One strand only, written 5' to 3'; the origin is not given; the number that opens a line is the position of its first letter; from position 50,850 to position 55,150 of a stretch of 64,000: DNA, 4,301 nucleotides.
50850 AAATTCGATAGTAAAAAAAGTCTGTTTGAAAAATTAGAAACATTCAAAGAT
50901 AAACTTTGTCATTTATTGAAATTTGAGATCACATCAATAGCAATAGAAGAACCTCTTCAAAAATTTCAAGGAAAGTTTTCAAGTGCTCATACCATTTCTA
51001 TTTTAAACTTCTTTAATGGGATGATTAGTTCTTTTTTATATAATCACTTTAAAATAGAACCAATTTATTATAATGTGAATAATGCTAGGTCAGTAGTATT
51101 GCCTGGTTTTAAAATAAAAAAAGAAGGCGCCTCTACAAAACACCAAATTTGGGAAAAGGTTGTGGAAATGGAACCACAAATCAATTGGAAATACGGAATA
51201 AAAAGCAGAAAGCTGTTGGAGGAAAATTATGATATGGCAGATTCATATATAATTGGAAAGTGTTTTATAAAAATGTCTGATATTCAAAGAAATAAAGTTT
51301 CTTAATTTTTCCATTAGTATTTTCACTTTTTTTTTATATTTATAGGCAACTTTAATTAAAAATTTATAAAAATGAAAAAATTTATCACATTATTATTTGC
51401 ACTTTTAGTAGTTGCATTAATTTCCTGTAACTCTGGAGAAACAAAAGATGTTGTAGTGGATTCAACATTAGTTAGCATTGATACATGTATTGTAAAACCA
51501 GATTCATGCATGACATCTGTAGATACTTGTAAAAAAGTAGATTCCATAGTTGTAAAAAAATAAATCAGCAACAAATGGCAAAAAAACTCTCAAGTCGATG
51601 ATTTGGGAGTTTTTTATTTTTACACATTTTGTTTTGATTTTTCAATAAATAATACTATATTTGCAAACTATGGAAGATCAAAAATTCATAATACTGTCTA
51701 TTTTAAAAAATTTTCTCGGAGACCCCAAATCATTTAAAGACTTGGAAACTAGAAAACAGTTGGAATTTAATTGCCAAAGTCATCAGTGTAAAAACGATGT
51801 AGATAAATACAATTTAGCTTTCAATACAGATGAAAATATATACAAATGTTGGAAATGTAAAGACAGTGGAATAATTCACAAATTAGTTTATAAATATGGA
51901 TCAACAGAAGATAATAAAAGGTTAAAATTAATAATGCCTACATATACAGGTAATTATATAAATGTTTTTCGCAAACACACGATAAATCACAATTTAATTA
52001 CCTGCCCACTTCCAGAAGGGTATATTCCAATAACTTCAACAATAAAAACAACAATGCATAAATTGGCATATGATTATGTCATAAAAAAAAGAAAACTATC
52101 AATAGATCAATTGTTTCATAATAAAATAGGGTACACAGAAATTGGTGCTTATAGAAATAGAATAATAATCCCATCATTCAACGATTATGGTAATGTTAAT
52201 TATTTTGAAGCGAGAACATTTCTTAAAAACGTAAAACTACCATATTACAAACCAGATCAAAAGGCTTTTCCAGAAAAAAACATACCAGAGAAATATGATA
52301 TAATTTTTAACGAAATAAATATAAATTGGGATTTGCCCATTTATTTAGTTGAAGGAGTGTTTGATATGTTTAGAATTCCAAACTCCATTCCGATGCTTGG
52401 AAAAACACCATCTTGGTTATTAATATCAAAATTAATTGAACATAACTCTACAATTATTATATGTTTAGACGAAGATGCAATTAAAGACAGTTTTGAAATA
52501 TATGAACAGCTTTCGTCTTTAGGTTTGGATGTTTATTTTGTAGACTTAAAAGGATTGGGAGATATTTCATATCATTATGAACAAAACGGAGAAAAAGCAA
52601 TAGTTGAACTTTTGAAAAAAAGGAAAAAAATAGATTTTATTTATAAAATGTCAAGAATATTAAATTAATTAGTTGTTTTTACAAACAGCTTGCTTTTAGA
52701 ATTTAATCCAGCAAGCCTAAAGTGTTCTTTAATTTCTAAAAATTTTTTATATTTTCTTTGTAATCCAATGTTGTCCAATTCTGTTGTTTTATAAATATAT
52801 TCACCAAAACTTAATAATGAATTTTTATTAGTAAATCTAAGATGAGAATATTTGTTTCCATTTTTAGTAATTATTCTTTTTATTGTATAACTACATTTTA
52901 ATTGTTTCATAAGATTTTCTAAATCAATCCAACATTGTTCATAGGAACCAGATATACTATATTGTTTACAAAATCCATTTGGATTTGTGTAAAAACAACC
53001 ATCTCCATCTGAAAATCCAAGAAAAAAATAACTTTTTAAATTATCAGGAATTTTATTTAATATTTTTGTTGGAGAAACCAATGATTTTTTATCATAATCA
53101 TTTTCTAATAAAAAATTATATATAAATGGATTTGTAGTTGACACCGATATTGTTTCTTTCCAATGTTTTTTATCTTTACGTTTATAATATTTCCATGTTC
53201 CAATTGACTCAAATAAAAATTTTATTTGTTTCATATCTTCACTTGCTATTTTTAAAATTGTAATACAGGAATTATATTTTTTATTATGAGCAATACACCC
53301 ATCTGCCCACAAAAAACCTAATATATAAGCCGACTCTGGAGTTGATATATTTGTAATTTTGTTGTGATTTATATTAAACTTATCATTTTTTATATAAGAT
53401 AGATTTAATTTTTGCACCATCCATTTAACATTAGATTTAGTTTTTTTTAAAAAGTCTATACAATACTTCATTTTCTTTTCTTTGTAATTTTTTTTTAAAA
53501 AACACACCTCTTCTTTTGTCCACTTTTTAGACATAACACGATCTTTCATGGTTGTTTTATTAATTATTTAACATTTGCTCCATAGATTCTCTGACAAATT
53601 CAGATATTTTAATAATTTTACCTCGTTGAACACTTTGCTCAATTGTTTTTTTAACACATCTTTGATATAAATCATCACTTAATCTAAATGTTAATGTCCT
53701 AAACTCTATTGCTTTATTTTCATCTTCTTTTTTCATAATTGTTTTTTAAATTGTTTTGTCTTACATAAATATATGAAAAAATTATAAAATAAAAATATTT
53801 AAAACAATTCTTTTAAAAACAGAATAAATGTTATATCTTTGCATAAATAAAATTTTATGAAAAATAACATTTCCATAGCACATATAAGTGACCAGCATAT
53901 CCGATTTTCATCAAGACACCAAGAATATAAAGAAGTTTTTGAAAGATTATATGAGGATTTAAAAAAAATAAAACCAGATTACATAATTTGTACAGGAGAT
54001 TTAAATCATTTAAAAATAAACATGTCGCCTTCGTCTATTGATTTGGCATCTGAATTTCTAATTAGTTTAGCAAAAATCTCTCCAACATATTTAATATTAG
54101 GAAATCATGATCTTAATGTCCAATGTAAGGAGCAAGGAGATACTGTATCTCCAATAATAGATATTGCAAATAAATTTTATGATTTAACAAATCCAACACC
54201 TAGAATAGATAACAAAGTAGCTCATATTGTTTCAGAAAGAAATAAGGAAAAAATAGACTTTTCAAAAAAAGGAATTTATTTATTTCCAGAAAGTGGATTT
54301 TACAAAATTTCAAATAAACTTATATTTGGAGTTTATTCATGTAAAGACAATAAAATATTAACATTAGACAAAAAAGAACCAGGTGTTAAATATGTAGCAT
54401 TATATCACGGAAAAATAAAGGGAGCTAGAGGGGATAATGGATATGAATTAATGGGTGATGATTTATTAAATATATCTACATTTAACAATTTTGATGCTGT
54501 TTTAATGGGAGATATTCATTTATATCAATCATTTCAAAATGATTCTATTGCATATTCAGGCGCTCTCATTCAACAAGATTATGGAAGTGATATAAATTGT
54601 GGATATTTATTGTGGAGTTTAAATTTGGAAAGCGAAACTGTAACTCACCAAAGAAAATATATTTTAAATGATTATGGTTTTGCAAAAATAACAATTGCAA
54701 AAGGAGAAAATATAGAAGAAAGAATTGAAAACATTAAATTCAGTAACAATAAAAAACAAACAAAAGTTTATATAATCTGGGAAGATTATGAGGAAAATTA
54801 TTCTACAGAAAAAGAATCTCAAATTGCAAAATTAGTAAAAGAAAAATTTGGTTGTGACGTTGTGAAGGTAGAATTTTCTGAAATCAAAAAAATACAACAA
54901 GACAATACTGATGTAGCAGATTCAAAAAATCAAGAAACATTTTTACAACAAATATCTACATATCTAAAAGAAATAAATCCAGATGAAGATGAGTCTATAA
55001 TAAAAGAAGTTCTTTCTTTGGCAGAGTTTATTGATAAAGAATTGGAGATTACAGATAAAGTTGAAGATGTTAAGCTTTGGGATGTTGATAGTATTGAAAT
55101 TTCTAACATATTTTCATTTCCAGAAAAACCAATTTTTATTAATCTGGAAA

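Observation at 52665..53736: Recurring cassette: small RHH repressor-like gene coupled to a homing endonuclease (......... copy)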

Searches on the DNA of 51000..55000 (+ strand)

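Call 7: search_dna_similar(query=window:51000-55000:+, collection=phages, mode=distant, max_rows=30)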
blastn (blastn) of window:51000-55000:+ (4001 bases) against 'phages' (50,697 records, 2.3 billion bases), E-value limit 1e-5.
No match.

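Call 94: search_rna_families(source=window, start=51500, end=54500, threshold=evalue, max_evalue=1)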
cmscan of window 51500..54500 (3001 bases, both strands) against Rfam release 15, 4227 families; matches with E-value up to 1: 2.
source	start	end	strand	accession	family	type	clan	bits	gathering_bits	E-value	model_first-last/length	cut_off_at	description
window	52358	52436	+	RF00533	snoMe18S-Gm1358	Gene; snRNA; snoRNA; CD-box;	-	27.8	50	0.025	1-79/79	no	Small nucleolar RNA Me18S-Gm1358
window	51581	51659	-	RF04178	BTnc005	Gene; sRNA;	-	17.6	174.8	0.68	1-205/205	no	Bacteroides sRNA BTnc005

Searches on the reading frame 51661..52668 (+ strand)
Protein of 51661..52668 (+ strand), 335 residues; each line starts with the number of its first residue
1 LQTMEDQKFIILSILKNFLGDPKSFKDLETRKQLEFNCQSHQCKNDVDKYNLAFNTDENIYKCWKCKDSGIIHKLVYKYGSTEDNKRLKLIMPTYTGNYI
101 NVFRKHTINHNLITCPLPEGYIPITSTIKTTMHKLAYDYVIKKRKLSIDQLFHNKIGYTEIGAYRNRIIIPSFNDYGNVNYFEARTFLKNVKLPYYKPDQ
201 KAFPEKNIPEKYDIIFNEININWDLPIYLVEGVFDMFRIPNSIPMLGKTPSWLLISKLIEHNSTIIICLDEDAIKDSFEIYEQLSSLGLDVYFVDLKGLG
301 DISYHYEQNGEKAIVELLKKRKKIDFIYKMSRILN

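Call 5: search_protein_families(library=pfam, proteins=[window:51661-52668:+], max_evalue=1)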
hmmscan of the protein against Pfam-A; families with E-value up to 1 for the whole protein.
window:51661-52668:+ (335 aa): 1 family
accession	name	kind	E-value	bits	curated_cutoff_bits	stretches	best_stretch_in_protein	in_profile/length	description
PF08275.17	DNAG_N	-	0.15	12.6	26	1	130-195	41-106/128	DNA primase catalytic core, N-terminal domain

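Call 6: search_protein_families(library=phrogs, proteins=[window:51661-52668:+], max_evalue=0.1)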
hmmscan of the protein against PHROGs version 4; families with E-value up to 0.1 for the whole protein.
window:51661-52668:+ (335 aa): 3 families
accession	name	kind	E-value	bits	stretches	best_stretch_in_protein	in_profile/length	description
phrog_47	-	DNA, RNA and nucleotide metabolism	2.6e-24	86.8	1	31-324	48-336/947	DNA primase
phrog_6444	-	DNA, RNA and nucleotide metabolism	0.0036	17.2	1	163-322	199-367/577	DNA primase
phrog_360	-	DNA, RNA and nucleotide metabolism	0.02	16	1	5-81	2-73/133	DNA primase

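Call 10: find_related_loci(query=window:51661-52668:+, collection=viral_contigs, flank=6000)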
Query window:51661-52668:+ (335 aa) in viral_contigs; peptide patterns used: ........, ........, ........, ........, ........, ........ (x = any residue, [..] = any of these).
77 stretches matched a pattern; 72 encode a relative of the query (tblastn E <= 1e-3); 72 distinct loci.
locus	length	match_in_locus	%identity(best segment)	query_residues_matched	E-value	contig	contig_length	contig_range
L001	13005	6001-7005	87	1-335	0e+0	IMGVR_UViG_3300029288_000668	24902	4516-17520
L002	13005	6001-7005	84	1-335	0e+0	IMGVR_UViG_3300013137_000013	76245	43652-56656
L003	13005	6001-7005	86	1-335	0e+0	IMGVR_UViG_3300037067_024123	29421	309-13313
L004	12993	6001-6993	85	4-334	0e+0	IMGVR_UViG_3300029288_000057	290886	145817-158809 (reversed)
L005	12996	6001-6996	82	4-335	0e+0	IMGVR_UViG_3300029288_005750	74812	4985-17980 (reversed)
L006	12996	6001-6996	82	4-335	0e+0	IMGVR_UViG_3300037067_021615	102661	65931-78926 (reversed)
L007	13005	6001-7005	79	1-335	0e+0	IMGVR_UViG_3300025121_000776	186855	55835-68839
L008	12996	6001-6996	70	4-335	2e-164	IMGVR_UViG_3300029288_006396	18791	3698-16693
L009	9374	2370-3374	70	1-335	1e-157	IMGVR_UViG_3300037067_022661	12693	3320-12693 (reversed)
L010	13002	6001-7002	65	1-334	2e-152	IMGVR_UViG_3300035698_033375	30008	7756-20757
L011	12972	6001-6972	47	9-334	4e-95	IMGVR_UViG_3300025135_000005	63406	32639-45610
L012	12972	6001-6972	47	9-334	4e-95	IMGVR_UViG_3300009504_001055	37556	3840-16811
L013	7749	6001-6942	48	6-319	2e-94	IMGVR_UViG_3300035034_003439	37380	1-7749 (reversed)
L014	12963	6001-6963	46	6-326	6e-94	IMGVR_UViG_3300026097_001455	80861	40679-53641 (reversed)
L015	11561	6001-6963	46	6-326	6e-94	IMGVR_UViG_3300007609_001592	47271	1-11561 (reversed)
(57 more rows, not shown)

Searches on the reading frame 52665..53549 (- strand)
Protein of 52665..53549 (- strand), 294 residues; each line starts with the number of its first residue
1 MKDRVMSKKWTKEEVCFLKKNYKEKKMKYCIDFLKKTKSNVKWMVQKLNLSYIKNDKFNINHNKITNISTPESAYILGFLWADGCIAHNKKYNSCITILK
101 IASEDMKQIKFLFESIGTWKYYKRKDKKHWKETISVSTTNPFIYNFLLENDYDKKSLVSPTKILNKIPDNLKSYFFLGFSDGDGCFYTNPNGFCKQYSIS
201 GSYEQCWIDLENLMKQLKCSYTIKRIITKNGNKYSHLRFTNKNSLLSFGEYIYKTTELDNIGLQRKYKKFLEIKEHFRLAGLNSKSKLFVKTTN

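Call 5: search_protein_families(library=pfam, proteins=[window:52665-53549:-], max_evalue=1)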
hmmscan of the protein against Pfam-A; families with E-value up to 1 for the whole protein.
window:52665-53549:- (294 aa): 2 families
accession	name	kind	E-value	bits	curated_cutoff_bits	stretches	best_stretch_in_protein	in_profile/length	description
PF14528.11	LAGLIDADG_3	-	3.4e-10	40.5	22.5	2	172-252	3-81/82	LAGLIDADG-like domain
PF03859.21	CG-1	-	0.44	10.7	23.5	1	8-63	4-60/116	CG-1 domain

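Call 6: search_protein_families(library=phrogs, proteins=[window:52665-53549:-], max_evalue=0.1)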
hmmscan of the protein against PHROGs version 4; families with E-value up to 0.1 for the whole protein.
window:52665-53549:- (294 aa): 3 families
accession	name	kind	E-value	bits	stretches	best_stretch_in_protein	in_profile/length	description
phrog_4645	-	DNA, RNA and nucleotide metabolism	8.4e-23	82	1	18-273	50-303/308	endonuclease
phrog_5046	-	DNA, RNA and nucleotide metabolism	0.00057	21.1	0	72-141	7-83/161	HNH endonuclease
phrog_323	-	transcription regulation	0.00076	20.1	1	6-62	4-60/319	transcriptional regulator, D5-like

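Call 9: search_dna_similar(query=window:52665-53549:-, collection=phages, mode=protein, max_evalue=0.001, max_rows=40)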
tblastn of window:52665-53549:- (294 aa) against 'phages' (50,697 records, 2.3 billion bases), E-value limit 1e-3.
Records with a match: 47; places in all: 47; records where one place covers at least 80% of the query: 0.
Best place of each record, by identity: <60% 47.
By first word of the organism name: Staphylococcus 39; Bacillus 4; uncultured 2; Alicyclobacillus 1; Halorubrum 1.
By host as written in the record: Staphylococcus aureus 23; Staphylococcus sp. 5; - 4; Bacillus thuringiensis 2; Staphylococcus aureus subsp. aureus strain ATCC 25923 2; Staphylococcus xylosus SMQ121 2; Staphylococcus sp. ATCC 25923 2; Bacillus anthracis 1; and 6 more.
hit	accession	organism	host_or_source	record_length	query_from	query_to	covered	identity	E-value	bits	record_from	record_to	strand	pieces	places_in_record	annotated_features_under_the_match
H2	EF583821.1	Bacillus phage 0305phi8-36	Bacillus thuringiensis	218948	57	276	75%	26.9%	1e-9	65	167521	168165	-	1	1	ORF240: DNA polymerase III alpha subunit | ORF036: mobile intron protein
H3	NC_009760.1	Bacillus phage 0305phi8-36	Bacillus thuringiensis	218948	57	276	75%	26.9%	1e-9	65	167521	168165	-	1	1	ORF240: DNA polymerase | ORF036: endonuclease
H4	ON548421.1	Bacillus phage vB_BanS-Thrax5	Bacillus anthracis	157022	57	274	74%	26.1%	8e-5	50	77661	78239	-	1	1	hypothetical protein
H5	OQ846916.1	Alicyclobacillus phage KKP_3916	Alicyclobacillus acidoterrestris strain ...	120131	68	294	77%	24.8%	1e-9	65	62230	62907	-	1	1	hypothetical protein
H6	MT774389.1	uncultured phage cr116_1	human feces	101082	57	272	73%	25.7%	3e-4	48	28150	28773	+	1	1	mobile intron protein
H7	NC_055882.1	uncultured phage cr116_1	human feces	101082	57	272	73%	25.7%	3e-4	48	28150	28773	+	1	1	endonuclease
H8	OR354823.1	Staphylococcus phage Alsa_4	Staphylococcus sp.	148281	3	192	65%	28.5%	3e-4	48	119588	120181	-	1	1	endonuclease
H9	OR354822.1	Staphylococcus phage Alsa_3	Staphylococcus sp.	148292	3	192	65%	28.5%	3e-4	48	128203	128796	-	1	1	endonuclease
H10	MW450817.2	Halorubrum virus VOLN27B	Halorubrum sp. LN27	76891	59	282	76%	23.0%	3e-4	48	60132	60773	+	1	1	hypothetical protein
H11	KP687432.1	Staphylococcus phage IME-SA2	Staphylococcus aureus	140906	59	189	45%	32.6%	4e-5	51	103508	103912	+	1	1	hypothetical protein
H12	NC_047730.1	Staphylococcus phage IME-SA2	Staphylococcus aureus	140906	59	189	45%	32.6%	4e-5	51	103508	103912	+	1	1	hypothetical protein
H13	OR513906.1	Staphylococcus phage vB_SauH-Mpol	Staphylococcus aureus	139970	59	189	45%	32.6%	5e-5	50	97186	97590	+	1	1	intron-encoded endonuclease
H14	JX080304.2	Staphylococcus phage MSA6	Staphylococcus aureus subsp. aureus ...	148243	59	189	45%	32.6%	8e-5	50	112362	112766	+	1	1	rec: Rec | I-MsaII: I-MsaII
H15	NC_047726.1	Staphylococcus phage MSA6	Staphylococcus aureus subsp. aureus ...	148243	59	189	45%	32.6%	8e-5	50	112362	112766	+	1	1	rec: Rec | I-MsaII: I-MsaII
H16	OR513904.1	Staphylococcus phage vB_SauH-Ge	Staphylococcus aureus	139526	59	189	45%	32.6%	8e-5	50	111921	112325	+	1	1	intron-encoded endonuclease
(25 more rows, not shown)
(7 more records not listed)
